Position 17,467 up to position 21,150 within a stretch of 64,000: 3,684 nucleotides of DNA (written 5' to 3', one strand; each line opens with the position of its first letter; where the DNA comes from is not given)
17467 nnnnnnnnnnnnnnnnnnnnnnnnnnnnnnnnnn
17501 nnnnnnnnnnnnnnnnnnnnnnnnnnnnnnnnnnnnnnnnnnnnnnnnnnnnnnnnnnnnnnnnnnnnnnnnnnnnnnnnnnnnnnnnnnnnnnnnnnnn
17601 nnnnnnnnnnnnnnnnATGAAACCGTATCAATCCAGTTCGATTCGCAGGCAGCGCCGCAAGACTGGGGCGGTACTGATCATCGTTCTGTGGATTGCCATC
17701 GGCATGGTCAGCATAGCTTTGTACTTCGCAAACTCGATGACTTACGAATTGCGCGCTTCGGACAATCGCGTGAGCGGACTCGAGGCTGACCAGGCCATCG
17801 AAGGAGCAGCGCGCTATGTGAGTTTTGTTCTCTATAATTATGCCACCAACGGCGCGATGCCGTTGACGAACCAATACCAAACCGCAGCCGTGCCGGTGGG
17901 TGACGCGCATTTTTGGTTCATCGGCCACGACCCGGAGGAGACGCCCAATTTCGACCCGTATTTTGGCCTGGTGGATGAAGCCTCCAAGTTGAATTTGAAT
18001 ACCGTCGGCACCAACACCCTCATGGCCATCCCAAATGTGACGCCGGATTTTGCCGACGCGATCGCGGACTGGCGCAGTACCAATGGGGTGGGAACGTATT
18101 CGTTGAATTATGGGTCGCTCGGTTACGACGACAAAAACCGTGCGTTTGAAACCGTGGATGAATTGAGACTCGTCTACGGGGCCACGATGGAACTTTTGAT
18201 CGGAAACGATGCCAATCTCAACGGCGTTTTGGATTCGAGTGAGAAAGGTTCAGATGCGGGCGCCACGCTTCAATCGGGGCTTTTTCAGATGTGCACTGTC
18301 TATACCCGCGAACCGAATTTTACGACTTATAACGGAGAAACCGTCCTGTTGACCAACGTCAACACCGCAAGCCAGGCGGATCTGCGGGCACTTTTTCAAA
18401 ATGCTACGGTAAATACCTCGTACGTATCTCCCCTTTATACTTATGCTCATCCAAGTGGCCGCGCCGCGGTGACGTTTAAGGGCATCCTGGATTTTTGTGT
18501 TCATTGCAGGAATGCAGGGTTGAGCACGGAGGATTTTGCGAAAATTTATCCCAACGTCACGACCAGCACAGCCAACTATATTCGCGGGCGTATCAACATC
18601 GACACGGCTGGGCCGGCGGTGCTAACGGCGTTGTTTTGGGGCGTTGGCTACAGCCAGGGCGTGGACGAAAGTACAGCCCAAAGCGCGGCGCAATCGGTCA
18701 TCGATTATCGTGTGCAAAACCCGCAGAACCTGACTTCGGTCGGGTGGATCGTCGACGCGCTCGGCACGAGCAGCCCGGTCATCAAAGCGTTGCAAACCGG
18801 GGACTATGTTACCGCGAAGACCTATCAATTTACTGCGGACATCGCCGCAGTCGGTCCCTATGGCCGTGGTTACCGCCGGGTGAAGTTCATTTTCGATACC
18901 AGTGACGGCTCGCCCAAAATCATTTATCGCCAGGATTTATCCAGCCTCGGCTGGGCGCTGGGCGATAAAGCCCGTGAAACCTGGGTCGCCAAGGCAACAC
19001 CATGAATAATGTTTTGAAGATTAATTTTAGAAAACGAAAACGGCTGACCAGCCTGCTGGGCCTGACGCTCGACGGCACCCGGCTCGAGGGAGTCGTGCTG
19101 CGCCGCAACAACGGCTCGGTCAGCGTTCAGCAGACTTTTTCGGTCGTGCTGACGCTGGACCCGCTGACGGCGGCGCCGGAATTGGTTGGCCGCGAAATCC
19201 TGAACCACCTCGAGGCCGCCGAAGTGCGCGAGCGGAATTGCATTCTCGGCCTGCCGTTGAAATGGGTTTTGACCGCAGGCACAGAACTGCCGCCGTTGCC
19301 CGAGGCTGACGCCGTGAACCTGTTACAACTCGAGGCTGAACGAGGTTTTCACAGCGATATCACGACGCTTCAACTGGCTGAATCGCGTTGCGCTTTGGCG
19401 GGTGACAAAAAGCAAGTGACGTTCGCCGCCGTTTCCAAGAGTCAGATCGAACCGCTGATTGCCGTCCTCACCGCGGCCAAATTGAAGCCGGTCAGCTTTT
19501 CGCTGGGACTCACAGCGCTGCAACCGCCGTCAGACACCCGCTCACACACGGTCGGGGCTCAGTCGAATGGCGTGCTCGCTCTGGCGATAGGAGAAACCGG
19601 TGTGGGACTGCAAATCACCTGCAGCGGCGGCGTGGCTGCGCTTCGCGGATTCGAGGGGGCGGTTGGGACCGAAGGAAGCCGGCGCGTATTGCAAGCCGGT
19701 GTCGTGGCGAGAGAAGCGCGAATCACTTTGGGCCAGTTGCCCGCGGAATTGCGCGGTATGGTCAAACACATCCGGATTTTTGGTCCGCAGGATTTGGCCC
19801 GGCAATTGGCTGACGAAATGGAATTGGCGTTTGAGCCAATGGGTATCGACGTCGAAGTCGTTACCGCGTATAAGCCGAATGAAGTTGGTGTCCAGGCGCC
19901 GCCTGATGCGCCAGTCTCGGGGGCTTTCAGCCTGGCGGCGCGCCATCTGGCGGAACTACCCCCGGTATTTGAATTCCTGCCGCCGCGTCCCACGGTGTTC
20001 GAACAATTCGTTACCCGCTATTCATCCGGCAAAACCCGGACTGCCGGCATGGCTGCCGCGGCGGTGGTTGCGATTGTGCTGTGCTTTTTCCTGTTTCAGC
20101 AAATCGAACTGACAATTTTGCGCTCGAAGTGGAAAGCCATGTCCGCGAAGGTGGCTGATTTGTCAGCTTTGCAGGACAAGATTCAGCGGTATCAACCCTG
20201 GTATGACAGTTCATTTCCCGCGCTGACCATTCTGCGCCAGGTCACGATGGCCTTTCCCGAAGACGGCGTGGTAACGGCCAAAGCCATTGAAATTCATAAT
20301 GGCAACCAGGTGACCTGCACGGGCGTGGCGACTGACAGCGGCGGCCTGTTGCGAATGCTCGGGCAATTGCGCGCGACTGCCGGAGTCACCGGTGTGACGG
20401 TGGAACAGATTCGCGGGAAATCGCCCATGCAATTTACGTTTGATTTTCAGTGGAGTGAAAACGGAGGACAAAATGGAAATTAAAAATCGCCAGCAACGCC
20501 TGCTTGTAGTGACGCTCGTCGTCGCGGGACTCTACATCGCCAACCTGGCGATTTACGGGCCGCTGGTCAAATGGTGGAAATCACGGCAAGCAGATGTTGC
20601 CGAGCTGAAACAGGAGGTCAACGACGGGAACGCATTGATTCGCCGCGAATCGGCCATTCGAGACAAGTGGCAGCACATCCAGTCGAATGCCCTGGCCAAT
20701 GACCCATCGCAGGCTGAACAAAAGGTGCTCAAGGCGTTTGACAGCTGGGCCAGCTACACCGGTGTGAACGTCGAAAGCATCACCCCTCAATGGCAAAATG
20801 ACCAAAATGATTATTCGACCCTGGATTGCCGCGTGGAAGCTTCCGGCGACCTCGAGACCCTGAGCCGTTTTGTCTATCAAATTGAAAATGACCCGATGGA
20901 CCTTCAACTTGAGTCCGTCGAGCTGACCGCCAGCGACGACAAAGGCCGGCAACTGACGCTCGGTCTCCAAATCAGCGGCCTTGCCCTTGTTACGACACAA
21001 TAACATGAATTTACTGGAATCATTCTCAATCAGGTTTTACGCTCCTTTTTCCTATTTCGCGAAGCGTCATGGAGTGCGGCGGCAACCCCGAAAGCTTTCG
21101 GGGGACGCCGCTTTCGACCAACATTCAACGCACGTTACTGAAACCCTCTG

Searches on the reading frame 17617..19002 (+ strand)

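Call 3: search_protein_families(library=pfam, proteins=[window:17617-19002:+], max_evalue=0.01)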
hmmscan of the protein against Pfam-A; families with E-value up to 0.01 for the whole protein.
window:17617-19002:+ (462 aa): 2 families
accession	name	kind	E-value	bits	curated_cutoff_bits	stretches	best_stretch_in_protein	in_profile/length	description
PF12836.13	HHH_3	-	4e-07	30.5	27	1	122-157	3-38/65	Helix-hairpin-helix motif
PF21687.3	T2SSK_1st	-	0.0004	21.5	26.2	0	142-193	37-94/107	Type II secretion system (T2SS), protein K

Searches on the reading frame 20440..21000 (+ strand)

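Call 3: search_protein_families(library=pfam, proteins=[window:20440-21000:+], max_evalue=0.01)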
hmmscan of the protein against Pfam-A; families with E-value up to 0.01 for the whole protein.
window:20440-21000:+ (187 aa): 2 families
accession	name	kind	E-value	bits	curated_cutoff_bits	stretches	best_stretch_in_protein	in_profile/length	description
PF04350.18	PilO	-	1.2e-05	25.9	22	1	49-175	4-135/145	Pilus assembly protein, PilO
PF14133.12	DUF4300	-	0.0044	17.1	27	0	93-134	45-87/252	Domain of unknown function (DUF4300)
